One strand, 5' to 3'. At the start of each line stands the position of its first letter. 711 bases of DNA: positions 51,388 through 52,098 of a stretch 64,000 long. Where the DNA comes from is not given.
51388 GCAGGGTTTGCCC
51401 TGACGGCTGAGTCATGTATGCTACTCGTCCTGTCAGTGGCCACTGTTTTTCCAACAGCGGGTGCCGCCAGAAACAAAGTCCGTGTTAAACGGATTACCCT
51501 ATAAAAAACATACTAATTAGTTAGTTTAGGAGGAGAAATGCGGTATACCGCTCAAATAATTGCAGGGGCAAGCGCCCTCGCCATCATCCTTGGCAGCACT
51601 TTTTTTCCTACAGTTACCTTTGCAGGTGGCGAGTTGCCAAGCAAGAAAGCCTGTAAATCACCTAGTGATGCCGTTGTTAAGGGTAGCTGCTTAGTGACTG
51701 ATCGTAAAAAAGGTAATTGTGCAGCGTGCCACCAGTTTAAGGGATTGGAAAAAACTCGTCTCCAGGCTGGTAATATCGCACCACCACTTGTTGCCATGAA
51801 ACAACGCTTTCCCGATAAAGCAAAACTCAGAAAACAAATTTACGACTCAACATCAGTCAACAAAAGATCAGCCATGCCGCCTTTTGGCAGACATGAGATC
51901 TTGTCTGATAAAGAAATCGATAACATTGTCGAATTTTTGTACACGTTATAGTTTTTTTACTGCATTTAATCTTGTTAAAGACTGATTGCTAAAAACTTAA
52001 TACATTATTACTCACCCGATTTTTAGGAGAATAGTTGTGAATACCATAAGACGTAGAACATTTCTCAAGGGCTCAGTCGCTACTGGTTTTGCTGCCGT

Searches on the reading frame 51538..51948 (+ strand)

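Call 90: search_protein_families(library=pfam, proteins=[window:51538-51948:+], max_evalue=0.00001)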
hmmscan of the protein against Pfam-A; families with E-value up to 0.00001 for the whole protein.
window:51538-51948:+ (137 aa): 2 families
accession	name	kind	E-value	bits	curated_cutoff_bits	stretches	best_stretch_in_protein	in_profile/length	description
PF13442.11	Cytochrome_CBB3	-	1.9e-08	35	27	1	60-134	13-68/68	Cytochrome C oxidase, cbb3-type, subunit III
PF00034.26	Cytochrom_C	-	1.1e-07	33.5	21.3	1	59-137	10-89/90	Cytochrome c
